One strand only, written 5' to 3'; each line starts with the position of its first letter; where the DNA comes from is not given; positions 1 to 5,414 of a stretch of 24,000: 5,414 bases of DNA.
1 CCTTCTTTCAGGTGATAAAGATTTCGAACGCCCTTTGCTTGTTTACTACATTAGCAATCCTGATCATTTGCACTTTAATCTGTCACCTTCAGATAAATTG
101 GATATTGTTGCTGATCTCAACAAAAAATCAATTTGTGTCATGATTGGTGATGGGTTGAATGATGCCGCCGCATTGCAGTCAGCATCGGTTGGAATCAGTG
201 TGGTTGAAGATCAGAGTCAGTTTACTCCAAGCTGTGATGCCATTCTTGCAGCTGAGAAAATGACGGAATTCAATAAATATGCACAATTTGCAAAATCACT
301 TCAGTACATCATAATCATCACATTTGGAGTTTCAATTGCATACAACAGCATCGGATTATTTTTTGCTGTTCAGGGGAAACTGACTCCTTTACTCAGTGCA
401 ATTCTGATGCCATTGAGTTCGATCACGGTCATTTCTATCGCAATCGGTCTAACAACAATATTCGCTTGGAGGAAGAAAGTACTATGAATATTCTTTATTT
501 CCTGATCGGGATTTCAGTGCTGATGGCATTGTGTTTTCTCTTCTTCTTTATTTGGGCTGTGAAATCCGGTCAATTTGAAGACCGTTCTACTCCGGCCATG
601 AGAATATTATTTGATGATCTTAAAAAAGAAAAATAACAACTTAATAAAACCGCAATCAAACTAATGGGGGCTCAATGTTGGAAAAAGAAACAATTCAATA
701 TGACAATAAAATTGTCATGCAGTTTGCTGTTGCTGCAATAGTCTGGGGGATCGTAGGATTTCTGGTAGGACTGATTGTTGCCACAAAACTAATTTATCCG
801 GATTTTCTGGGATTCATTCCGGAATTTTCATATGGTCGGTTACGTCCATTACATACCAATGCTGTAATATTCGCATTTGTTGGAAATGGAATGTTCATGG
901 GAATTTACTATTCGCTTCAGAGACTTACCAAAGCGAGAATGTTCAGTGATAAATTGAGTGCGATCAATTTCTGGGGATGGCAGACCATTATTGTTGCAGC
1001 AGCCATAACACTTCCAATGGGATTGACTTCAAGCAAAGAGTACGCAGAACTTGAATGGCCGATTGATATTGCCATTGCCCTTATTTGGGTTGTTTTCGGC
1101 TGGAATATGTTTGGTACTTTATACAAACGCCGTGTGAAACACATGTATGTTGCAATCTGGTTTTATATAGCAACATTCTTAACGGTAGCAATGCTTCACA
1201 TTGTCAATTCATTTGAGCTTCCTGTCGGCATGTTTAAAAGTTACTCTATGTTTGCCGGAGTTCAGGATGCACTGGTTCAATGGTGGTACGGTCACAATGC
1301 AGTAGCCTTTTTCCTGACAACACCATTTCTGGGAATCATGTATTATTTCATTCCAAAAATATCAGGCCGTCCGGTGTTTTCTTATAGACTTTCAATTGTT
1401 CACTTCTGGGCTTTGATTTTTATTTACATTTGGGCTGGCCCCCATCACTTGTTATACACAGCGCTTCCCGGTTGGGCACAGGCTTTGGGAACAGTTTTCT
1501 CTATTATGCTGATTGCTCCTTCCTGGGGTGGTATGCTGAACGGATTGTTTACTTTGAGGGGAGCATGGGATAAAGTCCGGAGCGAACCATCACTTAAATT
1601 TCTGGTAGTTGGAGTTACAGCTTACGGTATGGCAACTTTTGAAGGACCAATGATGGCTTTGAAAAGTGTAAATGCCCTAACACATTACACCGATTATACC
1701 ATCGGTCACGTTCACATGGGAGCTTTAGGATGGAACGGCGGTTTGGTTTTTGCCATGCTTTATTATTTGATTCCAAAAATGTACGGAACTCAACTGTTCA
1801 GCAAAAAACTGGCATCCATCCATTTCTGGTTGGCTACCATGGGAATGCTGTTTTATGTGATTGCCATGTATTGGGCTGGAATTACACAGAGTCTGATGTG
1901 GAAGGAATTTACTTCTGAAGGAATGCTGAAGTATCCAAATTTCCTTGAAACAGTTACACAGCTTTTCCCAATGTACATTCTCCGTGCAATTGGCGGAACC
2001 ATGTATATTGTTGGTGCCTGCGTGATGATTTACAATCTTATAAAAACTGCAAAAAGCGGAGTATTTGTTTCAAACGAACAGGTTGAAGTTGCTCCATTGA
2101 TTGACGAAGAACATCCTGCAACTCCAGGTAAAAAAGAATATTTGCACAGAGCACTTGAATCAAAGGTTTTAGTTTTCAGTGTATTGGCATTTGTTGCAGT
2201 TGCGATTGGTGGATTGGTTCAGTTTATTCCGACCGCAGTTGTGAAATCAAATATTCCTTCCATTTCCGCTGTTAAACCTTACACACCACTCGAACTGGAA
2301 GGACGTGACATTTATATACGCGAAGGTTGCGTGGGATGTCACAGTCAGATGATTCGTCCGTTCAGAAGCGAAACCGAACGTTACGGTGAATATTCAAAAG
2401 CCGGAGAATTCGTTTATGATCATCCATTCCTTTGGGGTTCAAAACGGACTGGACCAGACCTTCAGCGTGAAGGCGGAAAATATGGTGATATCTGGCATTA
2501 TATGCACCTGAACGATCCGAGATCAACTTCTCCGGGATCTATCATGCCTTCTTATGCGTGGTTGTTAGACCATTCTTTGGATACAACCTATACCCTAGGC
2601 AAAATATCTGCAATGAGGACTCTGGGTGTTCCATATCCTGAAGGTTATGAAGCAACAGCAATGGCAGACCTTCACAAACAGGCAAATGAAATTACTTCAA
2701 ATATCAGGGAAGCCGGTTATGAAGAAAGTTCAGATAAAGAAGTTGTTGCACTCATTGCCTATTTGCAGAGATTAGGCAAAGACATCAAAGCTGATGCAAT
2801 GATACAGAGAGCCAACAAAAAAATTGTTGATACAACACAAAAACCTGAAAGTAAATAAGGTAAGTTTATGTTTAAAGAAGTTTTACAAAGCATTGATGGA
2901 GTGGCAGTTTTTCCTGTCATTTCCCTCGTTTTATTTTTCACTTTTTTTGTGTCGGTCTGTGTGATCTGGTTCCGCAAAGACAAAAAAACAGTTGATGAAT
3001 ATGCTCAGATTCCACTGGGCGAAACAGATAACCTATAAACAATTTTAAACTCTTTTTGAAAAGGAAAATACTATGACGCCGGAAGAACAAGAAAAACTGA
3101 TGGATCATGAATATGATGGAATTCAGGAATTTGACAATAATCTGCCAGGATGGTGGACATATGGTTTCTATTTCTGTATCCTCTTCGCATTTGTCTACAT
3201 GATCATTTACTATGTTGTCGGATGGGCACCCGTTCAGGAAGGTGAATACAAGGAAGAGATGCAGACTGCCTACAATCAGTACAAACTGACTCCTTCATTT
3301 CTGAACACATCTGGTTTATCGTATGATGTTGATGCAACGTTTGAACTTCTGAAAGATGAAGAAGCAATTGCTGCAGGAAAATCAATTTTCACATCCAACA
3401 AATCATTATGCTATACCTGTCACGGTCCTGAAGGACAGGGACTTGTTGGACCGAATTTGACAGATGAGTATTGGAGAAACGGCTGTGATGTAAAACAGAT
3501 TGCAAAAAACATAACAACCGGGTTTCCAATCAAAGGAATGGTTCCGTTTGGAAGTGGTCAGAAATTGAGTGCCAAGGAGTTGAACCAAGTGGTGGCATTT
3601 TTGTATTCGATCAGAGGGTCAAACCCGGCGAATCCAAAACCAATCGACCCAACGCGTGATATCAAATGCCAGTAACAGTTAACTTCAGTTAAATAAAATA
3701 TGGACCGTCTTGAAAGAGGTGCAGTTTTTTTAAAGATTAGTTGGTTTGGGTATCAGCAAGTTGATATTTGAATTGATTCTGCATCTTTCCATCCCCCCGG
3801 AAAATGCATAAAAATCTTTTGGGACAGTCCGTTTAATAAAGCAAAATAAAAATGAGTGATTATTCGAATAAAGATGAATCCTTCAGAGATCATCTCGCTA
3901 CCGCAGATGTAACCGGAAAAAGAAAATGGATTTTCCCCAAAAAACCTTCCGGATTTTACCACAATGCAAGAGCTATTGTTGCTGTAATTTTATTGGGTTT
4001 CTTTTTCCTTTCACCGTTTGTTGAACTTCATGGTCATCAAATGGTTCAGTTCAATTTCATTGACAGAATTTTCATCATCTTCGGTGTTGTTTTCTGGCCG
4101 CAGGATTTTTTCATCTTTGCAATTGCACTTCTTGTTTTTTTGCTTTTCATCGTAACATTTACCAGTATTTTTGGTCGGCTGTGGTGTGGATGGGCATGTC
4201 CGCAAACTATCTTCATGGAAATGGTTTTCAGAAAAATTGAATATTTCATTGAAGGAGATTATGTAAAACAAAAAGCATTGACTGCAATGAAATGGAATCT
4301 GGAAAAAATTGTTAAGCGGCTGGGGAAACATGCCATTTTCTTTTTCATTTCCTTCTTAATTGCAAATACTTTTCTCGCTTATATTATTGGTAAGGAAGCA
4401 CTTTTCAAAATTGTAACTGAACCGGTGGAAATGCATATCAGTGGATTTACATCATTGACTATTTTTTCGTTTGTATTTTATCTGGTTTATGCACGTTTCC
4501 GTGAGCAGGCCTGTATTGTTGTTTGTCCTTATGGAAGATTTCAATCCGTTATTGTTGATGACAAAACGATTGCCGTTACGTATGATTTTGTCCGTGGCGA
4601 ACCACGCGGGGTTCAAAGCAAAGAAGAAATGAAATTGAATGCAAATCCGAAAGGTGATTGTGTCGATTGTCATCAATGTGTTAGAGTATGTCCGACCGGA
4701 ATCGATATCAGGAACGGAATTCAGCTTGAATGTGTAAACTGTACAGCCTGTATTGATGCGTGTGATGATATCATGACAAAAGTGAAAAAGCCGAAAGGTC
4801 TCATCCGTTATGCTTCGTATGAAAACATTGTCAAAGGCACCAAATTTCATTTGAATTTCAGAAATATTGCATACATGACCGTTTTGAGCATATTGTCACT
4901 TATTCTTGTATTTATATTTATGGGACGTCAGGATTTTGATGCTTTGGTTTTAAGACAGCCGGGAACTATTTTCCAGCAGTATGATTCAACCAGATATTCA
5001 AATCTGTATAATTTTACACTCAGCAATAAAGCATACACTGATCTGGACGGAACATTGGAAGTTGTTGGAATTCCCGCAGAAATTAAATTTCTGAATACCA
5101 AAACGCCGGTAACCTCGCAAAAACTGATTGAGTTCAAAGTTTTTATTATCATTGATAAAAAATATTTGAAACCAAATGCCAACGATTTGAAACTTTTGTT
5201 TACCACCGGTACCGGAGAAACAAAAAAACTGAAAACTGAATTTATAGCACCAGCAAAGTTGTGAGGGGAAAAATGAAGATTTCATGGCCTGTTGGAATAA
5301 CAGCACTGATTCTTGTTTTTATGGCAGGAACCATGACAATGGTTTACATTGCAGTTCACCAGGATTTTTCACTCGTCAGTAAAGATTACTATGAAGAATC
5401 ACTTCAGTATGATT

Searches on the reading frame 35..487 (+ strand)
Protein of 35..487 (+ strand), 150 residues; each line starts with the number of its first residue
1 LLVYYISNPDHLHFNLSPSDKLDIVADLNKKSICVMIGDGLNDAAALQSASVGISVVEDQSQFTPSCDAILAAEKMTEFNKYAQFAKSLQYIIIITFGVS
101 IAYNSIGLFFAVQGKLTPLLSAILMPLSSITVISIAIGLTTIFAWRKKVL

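Call 99: search_protein_families(library=pfam, proteins=[window:35-487:+], max_evalue=0.001)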
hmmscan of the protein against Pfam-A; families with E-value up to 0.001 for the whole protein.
window:35-487:+ (150 aa): 1 family
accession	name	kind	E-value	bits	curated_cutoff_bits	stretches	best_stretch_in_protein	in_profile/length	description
PF00702.32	Hydrolase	-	2.3e-06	28.6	26.4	1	13-50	152-190/191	haloacid dehalogenase-like hydrolase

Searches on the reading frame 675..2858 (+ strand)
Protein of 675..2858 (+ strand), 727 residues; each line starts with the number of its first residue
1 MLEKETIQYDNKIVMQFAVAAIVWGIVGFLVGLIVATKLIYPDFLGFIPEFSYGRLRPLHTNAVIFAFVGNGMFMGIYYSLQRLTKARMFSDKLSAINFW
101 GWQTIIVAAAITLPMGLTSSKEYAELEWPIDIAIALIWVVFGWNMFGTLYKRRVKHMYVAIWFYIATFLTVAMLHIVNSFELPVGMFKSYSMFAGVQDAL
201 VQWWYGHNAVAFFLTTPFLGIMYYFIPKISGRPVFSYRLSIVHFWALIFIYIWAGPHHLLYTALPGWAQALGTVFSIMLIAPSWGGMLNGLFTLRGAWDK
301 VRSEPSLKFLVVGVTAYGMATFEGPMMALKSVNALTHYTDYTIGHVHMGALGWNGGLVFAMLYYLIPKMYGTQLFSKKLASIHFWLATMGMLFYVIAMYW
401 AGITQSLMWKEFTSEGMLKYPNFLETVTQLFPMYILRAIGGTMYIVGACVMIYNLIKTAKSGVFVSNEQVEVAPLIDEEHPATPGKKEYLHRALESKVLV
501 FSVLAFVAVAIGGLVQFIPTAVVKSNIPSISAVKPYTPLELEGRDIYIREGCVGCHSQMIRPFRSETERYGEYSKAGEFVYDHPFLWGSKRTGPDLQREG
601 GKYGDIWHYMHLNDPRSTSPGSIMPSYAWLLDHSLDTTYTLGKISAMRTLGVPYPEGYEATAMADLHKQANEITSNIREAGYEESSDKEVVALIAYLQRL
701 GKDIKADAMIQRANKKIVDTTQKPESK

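Call 98: search_protein_families(library=pfam, proteins=[window:675-2858:+], max_evalue=0.001)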
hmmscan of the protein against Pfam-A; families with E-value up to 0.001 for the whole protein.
window:675-2858:+ (727 aa): 2 families
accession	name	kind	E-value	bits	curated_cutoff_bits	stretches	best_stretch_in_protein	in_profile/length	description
PF00115.25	COX1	-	1.9e-119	399.8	34.8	1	12-443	1-436/436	Cytochrome C and Quinol oxidase polypeptide I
PF02433.20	FixO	-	2.4e-96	321.9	29.6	1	491-704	1-219/219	Cytochrome C oxidase, mono-heme subunit/FixO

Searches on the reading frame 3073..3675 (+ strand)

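Call 98: search_protein_families(library=pfam, proteins=[window:3073-3675:+], max_evalue=0.001)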
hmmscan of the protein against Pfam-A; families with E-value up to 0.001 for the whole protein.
window:3073-3675:+ (200 aa): 3 families
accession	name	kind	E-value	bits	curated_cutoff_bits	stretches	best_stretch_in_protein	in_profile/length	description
PF14715.11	FixP_N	-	1.7e-19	69.7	24.9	1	7-51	2-46/48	N-terminal domain of cytochrome oxidase-cbb3, FixP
PF13442.11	Cytochrome_CBB3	-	5.2e-12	46.4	27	1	98-177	2-68/68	Cytochrome C oxidase, cbb3-type, subunit III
PF00034.26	Cytochrom_C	-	1.4e-06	30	21.3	1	99-179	1-88/90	Cytochrome c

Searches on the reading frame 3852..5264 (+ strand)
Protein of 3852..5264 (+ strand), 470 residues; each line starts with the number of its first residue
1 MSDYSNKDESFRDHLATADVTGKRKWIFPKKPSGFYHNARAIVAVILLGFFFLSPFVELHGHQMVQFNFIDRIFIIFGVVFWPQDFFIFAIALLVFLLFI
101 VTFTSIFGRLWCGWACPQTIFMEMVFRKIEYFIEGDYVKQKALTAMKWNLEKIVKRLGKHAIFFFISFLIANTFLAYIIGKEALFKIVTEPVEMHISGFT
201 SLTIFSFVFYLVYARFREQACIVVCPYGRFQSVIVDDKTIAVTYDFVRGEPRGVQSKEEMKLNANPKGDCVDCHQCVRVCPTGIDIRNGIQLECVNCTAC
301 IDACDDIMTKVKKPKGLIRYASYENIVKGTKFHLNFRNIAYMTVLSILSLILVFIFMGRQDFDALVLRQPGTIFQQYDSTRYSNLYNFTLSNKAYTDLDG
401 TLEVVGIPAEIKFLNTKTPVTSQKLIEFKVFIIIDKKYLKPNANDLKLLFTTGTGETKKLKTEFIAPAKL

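Call 98: search_protein_families(library=pfam, proteins=[window:3852-5264:+], max_evalue=0.001)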
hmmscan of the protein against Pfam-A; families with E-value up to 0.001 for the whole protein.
window:3852-5264:+ (470 aa): 11 families
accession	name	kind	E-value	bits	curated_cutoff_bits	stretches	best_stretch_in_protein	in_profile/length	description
PF13746.11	Fer4_18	-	1.2e-42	145.2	27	1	216-322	1-113/114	4Fe-4S dicluster domain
PF11614.14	FixG_C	-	5.1e-12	46.5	25.6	1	353-467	2-119/119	IG-like fold at C-terminal of FixG, putative oxidoreductase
PF12801.12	Fer4_5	-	1.4e-11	44.6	22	1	90-128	2-40/48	4Fe-4S binding domain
PF13187.11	Fer4_9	-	7.5e-08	32.7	27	1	220-283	7-50/52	4Fe-4S dicluster domain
PF12838.12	Fer4_7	-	1.3e-07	32.4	27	1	220-284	7-52/52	4Fe-4S dicluster domain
PF13534.11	Fer4_17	-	2.8e-06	28.2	22.2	0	220-285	7-61/61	4Fe-4S dicluster domain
PF13183.11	Fer4_8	-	3.3e-06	28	27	0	220-284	10-68/68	4Fe-4S dicluster domain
PF13484.11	Fer4_16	-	4.4e-06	27.8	30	0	219-282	6-65/66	4Fe-4S double cluster binding domain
PF14697.11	Fer4_21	-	0.00011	22.6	35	0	267-282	38-53/59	4Fe-4S dicluster domain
PF12800.12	Fer4_4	-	0.00036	21.1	24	0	269-283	3-17/17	4Fe-4S binding domain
PF13237.11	Fer4_10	-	0.00064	20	25.5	0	269-304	8-52/53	4Fe-4S dicluster domain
